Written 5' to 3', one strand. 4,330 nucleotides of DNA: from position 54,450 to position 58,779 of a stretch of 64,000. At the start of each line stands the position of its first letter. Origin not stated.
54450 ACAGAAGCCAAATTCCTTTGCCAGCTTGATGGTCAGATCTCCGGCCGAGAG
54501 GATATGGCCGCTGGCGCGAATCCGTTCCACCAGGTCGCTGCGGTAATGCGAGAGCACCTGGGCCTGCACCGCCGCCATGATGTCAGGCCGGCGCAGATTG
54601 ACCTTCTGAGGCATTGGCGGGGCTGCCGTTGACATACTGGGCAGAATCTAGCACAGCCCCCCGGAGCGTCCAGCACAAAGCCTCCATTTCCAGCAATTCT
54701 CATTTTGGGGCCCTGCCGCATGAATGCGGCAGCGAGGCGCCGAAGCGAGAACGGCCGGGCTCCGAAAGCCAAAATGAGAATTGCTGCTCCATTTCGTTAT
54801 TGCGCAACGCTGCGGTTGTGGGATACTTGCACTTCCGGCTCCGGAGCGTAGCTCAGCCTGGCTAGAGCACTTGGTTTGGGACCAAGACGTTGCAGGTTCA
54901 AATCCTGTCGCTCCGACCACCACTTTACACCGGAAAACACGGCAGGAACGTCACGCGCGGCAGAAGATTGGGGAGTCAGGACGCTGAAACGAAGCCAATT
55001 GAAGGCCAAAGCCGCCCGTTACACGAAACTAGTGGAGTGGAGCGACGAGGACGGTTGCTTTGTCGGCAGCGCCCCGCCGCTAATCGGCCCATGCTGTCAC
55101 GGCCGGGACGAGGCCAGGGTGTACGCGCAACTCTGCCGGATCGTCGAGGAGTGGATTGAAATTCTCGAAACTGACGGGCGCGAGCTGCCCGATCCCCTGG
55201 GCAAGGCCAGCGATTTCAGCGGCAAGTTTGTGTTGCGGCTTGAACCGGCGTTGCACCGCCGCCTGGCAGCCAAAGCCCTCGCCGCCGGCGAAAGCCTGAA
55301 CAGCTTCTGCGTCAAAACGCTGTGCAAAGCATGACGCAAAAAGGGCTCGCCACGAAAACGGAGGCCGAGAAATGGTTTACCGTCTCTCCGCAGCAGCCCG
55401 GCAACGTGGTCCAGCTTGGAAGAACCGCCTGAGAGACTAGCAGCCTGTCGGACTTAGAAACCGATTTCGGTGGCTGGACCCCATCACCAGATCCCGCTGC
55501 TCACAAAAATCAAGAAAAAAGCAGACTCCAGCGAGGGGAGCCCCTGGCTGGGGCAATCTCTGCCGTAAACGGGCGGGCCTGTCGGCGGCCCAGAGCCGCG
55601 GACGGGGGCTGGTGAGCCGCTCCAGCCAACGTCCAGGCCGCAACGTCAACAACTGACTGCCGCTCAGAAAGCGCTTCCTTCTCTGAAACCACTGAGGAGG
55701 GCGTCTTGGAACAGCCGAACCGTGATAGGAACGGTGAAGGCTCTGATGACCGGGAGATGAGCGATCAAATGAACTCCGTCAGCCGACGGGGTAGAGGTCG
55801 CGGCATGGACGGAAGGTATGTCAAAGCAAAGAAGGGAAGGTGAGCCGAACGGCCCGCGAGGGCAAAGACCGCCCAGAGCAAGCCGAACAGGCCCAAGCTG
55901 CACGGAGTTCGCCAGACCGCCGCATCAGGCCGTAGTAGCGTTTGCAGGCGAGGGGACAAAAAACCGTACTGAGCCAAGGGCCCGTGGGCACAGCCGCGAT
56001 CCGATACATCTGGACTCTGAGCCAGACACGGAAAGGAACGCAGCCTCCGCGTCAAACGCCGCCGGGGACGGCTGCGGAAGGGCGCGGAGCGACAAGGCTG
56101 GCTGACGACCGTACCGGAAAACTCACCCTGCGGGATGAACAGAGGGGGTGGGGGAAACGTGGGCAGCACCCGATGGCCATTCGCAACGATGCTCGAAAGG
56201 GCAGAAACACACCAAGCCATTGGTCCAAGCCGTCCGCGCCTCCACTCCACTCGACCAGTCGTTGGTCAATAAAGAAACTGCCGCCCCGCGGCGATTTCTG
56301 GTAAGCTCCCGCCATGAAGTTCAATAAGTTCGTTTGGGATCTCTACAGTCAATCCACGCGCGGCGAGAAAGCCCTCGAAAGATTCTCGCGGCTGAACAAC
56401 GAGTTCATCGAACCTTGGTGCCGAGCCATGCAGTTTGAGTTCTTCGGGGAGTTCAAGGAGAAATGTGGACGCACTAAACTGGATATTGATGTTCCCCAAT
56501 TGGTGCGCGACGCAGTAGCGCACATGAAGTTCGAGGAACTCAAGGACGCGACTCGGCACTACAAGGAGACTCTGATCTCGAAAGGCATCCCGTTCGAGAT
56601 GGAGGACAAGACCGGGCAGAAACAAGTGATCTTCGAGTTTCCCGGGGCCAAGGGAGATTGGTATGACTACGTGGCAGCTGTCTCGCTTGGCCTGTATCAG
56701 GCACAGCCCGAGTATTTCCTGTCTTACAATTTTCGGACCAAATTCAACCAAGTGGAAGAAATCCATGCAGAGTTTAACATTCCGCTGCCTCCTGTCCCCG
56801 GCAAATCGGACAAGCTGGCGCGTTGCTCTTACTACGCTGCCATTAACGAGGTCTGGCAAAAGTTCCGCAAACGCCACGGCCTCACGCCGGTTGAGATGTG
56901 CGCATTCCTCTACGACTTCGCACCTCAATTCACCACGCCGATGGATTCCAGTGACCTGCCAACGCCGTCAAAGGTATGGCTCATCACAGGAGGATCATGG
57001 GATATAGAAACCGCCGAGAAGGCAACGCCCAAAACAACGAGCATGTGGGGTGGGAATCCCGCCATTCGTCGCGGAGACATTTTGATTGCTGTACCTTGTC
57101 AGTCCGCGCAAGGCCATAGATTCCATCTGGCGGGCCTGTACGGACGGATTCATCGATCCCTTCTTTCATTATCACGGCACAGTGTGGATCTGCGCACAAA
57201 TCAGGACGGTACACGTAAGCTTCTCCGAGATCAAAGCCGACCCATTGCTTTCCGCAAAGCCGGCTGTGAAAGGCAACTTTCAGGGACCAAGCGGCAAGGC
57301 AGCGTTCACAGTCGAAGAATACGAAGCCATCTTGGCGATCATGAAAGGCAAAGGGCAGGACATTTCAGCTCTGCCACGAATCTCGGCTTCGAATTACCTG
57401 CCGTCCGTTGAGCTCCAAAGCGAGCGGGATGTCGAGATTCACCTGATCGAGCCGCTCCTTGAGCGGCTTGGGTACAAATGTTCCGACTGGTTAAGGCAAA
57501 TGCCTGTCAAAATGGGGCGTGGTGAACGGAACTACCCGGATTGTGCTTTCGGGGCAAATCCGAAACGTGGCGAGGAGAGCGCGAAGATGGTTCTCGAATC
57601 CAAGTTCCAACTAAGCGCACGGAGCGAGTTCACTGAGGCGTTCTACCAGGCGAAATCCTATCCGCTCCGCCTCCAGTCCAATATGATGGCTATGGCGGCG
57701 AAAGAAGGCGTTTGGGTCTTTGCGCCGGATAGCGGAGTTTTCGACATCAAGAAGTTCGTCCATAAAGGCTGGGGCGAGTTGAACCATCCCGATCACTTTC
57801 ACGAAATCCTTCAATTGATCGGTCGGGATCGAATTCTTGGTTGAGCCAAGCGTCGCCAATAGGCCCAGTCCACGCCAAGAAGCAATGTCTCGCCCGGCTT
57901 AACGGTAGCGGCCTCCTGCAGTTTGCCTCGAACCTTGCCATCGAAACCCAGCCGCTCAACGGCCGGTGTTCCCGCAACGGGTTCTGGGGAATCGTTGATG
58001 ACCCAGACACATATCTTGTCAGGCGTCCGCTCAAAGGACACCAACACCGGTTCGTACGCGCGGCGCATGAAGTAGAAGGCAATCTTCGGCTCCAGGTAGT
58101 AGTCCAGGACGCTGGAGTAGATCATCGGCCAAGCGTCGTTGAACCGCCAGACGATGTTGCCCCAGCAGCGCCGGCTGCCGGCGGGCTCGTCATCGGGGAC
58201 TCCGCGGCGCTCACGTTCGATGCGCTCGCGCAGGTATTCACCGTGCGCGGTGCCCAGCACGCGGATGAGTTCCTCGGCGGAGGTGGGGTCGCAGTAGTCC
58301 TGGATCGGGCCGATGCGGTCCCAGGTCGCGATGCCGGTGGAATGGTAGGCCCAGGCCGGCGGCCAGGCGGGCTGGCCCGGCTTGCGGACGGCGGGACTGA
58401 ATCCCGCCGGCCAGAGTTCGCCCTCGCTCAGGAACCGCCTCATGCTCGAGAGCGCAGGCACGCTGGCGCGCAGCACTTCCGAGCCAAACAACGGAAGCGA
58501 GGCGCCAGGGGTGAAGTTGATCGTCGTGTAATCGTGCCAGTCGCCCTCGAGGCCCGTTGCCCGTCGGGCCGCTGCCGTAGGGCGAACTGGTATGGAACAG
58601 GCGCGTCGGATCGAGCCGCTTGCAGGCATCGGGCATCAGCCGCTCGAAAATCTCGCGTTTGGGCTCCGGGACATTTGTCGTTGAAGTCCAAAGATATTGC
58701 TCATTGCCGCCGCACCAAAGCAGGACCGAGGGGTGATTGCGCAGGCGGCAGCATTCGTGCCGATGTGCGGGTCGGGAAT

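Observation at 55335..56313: About 1 kb of ORF-free, tetraloop-rich, apparently structured sequence next to tRNA-Pro: candidate large ncRNA or giant structured leader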

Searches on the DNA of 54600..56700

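Call 5: search_rna_families(source=window, start=54600, end=56700, threshold=evalue, max_evalue=10, show_alignments=3)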
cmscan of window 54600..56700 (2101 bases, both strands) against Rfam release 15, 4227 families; matches with E-value up to 10: 3.
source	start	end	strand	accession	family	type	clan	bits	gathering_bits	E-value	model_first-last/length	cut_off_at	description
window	54842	54916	+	RF00005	tRNA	Gene; tRNA;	CL00001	64.6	29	3.1e-13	1-71/71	no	tRNA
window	54691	54786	+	RF00737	mir-322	Gene; miRNA;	-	16.9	62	6.3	14-64/84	no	mir-322 microRNA precursor family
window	55991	56010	-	RF03139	S4-Bacteroidia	Cis-reg; leader;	CL00119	15.4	34.7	5.3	1-34/34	no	S4-Bacteroidia ribosomal protein leader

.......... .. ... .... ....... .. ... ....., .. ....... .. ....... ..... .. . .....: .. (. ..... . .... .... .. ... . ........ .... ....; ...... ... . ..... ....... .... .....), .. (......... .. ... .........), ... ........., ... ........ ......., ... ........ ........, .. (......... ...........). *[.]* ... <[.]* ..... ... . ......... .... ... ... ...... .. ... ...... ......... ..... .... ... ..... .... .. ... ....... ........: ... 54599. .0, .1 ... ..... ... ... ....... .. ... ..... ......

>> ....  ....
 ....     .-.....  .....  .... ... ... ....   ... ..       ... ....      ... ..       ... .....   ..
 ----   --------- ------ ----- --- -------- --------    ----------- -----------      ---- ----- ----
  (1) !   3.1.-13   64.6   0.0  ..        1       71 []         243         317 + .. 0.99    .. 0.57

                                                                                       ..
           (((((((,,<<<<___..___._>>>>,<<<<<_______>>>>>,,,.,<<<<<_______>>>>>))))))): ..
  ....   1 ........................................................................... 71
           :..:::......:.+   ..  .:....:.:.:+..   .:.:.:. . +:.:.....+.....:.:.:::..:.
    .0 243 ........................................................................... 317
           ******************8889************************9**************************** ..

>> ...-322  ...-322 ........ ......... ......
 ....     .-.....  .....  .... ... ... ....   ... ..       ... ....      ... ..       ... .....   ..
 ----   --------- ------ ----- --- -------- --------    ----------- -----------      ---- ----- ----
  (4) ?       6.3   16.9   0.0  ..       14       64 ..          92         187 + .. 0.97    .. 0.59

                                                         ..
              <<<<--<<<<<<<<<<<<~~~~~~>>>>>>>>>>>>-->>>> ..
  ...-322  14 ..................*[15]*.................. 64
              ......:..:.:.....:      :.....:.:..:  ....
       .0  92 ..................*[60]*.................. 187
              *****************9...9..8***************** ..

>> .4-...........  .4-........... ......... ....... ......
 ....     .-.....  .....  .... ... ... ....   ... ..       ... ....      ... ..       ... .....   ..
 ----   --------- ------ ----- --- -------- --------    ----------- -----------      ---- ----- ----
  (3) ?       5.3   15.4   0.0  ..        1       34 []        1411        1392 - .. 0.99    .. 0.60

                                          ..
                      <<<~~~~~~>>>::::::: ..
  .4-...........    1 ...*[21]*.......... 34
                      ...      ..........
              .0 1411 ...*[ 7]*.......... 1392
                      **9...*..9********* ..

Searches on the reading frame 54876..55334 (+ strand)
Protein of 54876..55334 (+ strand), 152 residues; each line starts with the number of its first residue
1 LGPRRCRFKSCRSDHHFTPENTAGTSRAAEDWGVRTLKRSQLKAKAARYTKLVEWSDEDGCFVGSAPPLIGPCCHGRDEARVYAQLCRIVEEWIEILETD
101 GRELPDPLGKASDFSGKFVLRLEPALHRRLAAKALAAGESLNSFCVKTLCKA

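Call 14: search_protein_families(library=pfam, proteins=[window:54876-55334:+], max_evalue=0.1)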
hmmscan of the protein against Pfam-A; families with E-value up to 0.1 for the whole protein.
window:54876-55334:+ (152 aa): 2 families
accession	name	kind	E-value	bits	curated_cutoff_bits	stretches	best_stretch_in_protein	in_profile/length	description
PF05534.18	HicB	-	1e-11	45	21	1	113-149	15-51/51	HicB family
PF21748.3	UPF0150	-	0.0041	17.4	27.3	1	47-101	10-60/64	UPF0150-like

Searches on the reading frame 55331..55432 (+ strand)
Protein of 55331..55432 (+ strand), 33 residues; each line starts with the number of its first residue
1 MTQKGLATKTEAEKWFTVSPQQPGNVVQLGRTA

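Call 67: search_protein_families(library=ncbifam, proteins=[window:55331-55432:+], max_evalue=0.1)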
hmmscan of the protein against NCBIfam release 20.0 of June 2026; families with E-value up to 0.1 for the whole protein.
window:55331-55432:+ (33 aa): 0 families

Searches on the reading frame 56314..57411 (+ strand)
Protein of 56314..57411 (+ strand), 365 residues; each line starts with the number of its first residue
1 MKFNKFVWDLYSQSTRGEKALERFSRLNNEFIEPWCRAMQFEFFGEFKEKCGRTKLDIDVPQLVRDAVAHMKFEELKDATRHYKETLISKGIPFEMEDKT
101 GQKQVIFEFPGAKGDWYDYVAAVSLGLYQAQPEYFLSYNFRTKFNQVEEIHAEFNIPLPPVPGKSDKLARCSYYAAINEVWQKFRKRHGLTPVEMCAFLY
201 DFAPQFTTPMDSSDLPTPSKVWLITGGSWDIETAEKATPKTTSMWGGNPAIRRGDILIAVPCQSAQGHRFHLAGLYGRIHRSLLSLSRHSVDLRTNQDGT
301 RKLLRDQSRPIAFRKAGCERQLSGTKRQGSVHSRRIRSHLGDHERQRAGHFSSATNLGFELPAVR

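Call 14: search_protein_families(library=pfam, proteins=[window:56314-57411:+], max_evalue=0.1)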
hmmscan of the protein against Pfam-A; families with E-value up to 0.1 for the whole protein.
window:56314-57411:+ (365 aa): 0 families

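Call 15: find_encoding_contigs(protein=window:56314-57411:+, flank=10000, max_places=10)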
Protein window:56314-57411:+ (365 aa): no gene with exactly this product is on record in the collection.

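Call 67: search_protein_families(library=ncbifam, proteins=[window:56314-57411:+], max_evalue=0.1)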
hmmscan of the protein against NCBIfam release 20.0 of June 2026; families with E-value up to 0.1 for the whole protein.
window:56314-57411:+ (365 aa): 0 families

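Call 68: search_protein_families(library=padloc, proteins=[window:56314-57411:+], max_evalue=0.1)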
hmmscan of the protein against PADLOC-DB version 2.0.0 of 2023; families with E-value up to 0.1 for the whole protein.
window:56314-57411:+ (365 aa): 0 families

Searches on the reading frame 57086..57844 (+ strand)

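Call 14: search_protein_families(library=pfam, proteins=[window:57086-57844:+], max_evalue=0.1)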
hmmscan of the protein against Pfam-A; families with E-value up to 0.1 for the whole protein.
window:57086-57844:+ (252 aa): 1 family
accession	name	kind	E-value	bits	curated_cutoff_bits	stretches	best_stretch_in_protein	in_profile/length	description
PF04313.20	HSDR_N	-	0.079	13.2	25.1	0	111-136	2-27/198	Type I restriction enzyme R protein N terminus (HSDR_N)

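Call 67: search_protein_families(library=ncbifam, proteins=[window:57086-57844:+], max_evalue=0.1)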
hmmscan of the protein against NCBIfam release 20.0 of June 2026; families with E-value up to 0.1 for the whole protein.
window:57086-57844:+ (252 aa): 0 families

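Call 68: search_protein_families(library=padloc, proteins=[window:57086-57844:+], max_evalue=0.1)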
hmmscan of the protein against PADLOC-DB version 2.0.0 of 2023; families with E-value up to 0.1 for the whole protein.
window:57086-57844:+ (252 aa): 0 families

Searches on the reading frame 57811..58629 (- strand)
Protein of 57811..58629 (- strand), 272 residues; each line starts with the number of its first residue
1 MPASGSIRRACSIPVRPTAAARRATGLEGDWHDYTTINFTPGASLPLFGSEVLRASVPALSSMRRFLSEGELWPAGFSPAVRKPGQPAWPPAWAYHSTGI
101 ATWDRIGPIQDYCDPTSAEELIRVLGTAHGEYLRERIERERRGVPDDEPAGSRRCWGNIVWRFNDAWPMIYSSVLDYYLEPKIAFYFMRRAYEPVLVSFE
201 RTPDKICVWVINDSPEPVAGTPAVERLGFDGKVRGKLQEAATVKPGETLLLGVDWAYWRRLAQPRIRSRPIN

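Call 14: search_protein_families(library=pfam, proteins=[window:57811-58629:-], max_evalue=0.1)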
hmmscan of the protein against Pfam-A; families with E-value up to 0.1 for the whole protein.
window:57811-58629:- (272 aa): 1 family
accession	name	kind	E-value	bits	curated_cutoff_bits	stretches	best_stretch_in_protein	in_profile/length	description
PF17786.7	Mannosidase_ig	-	0.0014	19.6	23.4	1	204-249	1-46/91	Mannosidase Ig/CBM-like domain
